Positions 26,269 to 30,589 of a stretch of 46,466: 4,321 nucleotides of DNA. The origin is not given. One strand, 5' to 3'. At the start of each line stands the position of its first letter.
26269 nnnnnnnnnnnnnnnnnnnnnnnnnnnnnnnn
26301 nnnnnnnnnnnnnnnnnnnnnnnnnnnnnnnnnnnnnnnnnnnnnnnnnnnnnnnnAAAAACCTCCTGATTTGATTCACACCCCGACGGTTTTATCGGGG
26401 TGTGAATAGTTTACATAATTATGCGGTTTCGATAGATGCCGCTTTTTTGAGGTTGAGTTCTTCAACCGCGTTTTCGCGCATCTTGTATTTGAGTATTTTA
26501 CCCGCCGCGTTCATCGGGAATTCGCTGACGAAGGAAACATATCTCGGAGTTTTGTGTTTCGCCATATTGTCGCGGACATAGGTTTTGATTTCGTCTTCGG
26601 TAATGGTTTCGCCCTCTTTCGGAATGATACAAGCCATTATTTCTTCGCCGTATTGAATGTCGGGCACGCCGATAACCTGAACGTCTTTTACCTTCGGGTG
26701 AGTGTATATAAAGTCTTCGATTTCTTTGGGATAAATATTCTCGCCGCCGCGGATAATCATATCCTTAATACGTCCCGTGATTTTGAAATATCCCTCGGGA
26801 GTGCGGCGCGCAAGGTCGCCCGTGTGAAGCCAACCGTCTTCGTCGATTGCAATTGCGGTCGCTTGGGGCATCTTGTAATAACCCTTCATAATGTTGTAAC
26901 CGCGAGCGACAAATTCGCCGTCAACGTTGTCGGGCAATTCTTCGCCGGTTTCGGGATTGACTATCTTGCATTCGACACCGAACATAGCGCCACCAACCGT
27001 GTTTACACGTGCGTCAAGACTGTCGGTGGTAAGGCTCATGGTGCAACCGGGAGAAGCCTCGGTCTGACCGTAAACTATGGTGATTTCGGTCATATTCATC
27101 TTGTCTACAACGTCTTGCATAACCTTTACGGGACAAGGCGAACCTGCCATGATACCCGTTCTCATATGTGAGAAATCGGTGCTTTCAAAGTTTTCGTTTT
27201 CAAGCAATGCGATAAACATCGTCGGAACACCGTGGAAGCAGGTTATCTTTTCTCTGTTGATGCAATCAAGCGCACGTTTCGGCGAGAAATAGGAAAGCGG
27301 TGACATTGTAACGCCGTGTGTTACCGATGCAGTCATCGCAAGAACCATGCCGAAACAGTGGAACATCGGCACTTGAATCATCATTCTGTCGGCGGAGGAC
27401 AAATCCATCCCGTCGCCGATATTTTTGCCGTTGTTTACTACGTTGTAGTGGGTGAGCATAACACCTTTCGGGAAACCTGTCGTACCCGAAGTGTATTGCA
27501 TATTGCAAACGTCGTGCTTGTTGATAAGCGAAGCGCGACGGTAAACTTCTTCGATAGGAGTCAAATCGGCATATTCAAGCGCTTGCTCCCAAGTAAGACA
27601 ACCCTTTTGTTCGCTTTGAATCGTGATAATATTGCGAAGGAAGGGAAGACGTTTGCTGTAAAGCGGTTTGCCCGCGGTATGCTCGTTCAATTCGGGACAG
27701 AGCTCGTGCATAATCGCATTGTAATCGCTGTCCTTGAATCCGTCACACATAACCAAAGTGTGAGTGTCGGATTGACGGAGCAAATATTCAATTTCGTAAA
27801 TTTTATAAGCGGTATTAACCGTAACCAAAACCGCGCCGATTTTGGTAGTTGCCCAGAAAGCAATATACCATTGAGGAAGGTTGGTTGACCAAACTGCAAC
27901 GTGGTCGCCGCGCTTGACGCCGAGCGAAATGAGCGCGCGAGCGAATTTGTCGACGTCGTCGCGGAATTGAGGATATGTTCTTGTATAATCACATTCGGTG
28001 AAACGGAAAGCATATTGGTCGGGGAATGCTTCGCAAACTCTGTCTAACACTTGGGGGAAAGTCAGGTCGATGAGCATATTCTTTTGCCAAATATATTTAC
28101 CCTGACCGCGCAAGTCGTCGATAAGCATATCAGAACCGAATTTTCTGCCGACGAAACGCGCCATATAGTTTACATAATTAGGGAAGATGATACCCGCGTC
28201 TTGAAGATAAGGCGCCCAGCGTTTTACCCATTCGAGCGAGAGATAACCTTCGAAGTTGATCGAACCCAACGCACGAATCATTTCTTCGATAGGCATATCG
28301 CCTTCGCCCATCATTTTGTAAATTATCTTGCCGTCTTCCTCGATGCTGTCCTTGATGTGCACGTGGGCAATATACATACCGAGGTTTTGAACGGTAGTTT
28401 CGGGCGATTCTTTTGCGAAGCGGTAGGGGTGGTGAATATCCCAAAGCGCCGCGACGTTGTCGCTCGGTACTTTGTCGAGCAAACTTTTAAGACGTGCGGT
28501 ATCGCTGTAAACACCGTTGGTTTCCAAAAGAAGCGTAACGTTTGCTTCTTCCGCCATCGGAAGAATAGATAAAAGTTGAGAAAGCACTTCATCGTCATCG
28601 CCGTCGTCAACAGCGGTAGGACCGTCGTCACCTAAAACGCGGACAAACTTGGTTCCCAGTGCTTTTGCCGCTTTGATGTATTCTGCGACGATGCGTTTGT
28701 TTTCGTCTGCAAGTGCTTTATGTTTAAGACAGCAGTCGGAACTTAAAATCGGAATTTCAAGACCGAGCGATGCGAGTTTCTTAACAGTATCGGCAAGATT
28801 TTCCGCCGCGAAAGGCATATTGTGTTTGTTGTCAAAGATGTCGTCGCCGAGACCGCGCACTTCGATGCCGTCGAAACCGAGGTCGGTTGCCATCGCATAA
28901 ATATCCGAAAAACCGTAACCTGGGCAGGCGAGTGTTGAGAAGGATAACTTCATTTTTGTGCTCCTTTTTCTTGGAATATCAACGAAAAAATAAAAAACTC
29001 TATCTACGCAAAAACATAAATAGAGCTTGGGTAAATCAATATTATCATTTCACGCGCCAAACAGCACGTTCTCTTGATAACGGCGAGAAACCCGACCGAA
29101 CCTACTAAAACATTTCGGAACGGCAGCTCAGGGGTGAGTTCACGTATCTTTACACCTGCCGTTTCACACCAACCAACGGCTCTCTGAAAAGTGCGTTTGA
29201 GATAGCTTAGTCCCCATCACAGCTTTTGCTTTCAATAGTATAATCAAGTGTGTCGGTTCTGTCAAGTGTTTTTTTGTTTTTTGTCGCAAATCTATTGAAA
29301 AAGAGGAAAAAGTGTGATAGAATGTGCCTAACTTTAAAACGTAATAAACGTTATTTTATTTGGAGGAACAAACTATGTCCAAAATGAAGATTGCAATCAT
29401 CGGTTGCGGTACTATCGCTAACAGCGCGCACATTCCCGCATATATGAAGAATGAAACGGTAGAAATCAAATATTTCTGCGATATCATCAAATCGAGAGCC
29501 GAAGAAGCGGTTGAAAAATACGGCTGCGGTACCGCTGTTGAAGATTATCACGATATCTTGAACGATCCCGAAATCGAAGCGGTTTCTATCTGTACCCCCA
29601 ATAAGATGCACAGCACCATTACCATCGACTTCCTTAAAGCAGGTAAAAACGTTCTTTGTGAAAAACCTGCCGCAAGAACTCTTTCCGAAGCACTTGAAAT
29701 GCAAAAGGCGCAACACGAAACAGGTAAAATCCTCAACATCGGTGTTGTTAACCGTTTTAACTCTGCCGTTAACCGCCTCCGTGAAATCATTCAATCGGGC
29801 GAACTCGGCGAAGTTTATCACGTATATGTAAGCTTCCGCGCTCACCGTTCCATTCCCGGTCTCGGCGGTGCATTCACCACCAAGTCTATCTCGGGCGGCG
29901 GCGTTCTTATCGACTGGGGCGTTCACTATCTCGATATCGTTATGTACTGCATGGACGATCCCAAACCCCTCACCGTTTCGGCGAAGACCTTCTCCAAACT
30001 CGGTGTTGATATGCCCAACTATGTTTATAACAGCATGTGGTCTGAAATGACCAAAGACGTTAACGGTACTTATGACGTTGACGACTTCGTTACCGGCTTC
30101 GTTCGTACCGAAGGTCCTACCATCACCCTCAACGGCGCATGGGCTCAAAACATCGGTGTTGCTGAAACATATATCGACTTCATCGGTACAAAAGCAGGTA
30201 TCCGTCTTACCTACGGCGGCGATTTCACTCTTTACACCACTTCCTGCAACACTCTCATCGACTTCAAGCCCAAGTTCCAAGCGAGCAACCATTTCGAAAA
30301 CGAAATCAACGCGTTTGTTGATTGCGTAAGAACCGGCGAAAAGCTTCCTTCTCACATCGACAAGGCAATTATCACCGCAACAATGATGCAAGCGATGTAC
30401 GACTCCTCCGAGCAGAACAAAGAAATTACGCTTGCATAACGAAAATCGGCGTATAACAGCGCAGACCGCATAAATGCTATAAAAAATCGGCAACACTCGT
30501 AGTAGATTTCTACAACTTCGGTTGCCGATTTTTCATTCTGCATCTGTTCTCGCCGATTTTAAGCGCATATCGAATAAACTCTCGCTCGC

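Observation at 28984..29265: Leu-type (CUC) T-box-like leader without a recognisable T-box 14-mer, controlling a gene that is neither an aaRS nor an amino-acid biosynthesis gene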

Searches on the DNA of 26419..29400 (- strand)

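Call 4: search_rna_families(source=window, start=28900, end=29400, threshold=evalue, max_evalue=10, show_alignments=5)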
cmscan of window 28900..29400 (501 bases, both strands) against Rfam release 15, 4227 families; matches with E-value up to 10: 6.
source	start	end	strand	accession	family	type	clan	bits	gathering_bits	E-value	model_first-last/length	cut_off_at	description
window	29020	29229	-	RF00230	T-box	Cis-reg; leader;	-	79.1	93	1.4e-17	1-219/219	no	T-box leader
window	29279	29392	-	RF01488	rli49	Gene; sRNA;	-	17.3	40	1.1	1-163/163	no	Listeria sRNA rli49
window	29257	29293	-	RF02925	6A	Gene; sRNA;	-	15.3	41.2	6.4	1-52/52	no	6A RNA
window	29121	29226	-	RF02645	Cis2_sRNA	Gene; sRNA;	-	14.1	50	1.9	1-153/153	no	Ruegeria cis2 sRNA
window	29282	29400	-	RF02060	STnc410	Gene; sRNA;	-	12.4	50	3.8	30-158/158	5'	Enterobacterial sRNA STnc410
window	29196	29260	+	RF02119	FTX_1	Gene; lncRNA;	-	12.3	50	9.1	1-71/71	no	FTX transcript, XIST regulator conserved region 1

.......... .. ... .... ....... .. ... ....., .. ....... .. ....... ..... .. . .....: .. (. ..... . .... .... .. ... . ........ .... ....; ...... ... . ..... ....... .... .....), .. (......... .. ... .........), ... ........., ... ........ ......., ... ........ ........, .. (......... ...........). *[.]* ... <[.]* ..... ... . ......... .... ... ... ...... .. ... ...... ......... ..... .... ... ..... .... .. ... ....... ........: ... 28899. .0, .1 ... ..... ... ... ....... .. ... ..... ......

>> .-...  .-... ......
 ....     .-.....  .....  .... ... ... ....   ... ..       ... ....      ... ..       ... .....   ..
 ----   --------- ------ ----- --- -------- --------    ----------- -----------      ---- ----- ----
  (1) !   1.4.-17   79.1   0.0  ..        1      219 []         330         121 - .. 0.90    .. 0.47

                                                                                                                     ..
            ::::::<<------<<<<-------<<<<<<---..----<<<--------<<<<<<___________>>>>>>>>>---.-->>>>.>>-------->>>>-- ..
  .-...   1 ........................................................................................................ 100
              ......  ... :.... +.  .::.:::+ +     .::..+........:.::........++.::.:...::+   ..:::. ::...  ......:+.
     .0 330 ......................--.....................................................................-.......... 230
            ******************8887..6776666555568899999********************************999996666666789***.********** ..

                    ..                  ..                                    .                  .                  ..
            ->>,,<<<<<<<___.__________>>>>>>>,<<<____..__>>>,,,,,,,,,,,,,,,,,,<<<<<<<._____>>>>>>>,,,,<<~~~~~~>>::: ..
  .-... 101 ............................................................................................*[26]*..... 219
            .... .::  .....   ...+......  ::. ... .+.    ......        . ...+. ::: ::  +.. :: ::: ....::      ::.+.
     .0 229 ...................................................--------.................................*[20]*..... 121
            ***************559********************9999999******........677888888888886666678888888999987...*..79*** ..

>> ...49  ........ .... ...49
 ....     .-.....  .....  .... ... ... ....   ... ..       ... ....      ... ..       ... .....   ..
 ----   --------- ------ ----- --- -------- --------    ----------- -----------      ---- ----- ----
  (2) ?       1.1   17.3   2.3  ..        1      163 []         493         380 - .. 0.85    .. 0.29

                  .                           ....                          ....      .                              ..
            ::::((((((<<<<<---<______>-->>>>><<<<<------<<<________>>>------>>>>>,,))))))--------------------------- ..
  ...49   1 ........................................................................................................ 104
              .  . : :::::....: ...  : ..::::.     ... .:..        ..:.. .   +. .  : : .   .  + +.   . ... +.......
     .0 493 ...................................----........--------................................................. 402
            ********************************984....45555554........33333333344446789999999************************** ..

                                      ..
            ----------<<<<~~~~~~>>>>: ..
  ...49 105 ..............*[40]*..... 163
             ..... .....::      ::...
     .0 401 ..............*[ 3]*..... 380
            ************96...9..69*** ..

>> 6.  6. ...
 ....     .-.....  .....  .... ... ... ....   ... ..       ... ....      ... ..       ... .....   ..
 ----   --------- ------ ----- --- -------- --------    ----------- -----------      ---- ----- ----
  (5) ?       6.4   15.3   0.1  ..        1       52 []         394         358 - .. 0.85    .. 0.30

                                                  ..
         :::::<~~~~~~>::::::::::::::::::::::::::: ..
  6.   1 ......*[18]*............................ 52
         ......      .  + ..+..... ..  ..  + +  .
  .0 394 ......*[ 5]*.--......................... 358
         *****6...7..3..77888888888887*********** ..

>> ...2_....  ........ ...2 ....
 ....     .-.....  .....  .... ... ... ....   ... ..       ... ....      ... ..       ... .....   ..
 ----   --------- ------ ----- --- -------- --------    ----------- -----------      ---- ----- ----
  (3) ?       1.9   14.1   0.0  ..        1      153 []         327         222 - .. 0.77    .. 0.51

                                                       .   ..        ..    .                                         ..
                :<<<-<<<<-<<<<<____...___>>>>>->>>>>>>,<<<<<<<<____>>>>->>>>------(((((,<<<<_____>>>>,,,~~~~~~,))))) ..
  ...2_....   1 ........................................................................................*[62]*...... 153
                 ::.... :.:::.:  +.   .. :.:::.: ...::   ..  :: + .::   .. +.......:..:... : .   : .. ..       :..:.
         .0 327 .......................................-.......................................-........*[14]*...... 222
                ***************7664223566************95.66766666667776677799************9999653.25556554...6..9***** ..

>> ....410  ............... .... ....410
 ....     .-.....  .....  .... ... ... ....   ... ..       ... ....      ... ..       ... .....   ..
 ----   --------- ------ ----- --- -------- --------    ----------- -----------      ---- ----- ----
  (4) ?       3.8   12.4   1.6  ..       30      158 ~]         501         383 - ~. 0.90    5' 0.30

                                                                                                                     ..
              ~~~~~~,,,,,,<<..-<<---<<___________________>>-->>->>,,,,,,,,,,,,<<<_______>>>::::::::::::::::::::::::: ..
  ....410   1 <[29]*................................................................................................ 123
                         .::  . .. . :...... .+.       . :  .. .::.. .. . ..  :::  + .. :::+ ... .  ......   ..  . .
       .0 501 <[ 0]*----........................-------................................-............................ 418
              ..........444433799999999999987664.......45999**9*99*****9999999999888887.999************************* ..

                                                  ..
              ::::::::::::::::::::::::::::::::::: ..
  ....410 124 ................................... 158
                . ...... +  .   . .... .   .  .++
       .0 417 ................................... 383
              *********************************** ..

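Call 52: search_rna_families(sources=[L001, L082, L083, L087, L096, L046, L007, L012], threshold=evalue, max_evalue=0.00001, show_alignments=2)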
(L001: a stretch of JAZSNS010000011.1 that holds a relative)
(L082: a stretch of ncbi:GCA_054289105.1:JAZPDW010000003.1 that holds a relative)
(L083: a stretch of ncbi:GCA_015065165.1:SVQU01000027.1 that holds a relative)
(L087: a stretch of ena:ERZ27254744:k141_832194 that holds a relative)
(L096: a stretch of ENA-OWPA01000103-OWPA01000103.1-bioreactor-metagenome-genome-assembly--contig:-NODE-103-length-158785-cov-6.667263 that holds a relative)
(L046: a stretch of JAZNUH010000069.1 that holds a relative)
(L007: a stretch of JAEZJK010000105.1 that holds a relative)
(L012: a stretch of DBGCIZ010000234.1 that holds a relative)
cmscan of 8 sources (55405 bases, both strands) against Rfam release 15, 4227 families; matches with E-value up to 0.00001: 8.
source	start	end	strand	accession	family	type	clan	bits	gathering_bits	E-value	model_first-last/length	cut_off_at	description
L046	2700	2935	+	RF00230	T-box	Cis-reg; leader;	-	117.2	93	2.4e-25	1-219/219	no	T-box leader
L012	2212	2456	+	RF00230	T-box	Cis-reg; leader;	-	109.3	93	2.6e-23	1-219/219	no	T-box leader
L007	2672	2944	+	RF00230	T-box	Cis-reg; leader;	-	108.1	93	5.3e-23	1-219/219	no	T-box leader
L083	1241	1438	+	RF00230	T-box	Cis-reg; leader;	-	75.2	93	1.6e-14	1-219/219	no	T-box leader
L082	1228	1426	+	RF00230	T-box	Cis-reg; leader;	-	70.8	93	2.2e-13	1-219/219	no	T-box leader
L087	1189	1413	+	RF00230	T-box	Cis-reg; leader;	-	70.3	93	2.9e-13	1-219/219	no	T-box leader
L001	2578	2758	+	RF00230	T-box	Cis-reg; leader;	-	68.5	93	8.4e-13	1-219/219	no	T-box leader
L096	6817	7063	+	RF00230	T-box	Cis-reg; leader;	-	52.3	93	1.2e-08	1-219/219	no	T-box leader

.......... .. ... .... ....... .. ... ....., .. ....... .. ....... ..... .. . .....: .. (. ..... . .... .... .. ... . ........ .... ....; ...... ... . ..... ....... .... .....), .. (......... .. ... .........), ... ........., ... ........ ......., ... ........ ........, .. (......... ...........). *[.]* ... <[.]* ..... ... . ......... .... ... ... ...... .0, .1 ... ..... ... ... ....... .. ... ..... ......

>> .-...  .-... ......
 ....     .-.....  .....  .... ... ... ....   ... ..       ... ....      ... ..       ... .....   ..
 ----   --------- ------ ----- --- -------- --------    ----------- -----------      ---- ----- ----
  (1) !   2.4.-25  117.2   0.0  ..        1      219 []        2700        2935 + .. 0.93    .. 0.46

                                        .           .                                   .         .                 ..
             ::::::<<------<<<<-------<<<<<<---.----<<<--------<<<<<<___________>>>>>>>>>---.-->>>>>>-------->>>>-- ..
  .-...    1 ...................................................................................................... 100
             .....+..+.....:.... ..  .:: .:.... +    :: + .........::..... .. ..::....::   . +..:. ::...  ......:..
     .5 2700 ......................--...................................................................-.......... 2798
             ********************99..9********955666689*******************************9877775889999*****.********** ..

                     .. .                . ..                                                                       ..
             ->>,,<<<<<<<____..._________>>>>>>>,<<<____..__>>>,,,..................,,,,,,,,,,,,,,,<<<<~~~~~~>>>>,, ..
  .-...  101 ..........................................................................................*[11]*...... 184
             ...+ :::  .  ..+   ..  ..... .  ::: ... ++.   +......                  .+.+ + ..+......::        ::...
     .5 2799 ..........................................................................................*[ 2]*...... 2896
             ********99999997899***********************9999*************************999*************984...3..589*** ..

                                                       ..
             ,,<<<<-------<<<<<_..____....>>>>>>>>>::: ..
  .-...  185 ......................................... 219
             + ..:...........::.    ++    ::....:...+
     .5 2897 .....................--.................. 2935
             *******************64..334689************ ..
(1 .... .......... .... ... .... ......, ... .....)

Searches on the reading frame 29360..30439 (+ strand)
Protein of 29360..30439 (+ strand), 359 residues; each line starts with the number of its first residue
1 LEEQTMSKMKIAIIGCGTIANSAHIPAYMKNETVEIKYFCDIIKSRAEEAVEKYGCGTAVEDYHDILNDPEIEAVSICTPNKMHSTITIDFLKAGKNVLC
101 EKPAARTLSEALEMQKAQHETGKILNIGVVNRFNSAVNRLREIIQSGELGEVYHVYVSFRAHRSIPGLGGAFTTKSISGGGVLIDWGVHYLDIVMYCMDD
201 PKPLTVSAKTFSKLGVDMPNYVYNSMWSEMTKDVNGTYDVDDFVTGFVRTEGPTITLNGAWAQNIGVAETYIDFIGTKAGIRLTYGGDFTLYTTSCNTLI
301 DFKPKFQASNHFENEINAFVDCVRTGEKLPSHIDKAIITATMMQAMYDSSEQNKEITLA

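Call 8: search_protein_families(library=pfam, proteins=[window:29360-30439:+])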
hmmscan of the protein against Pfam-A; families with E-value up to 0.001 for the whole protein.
window:29360-30439:+ (359 aa): 3 families
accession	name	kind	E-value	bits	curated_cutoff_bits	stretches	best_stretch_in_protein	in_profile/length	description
PF01408.29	GFO_IDH_MocA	-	4e-28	99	24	1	9-128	1-119/120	Oxidoreductase family, NAD-binding Rossmann fold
PF22725.1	GFO_IDH_MocA_C3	-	2.2e-18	66.9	27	1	138-281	2-123/124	GFO/IDH/MocA C-terminal domain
PF02894.22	GFO_IDH_MocA_C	-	6.4e-10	39.6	22.9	1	141-358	1-218/218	Oxidoreductase family, C-terminal alpha/beta domain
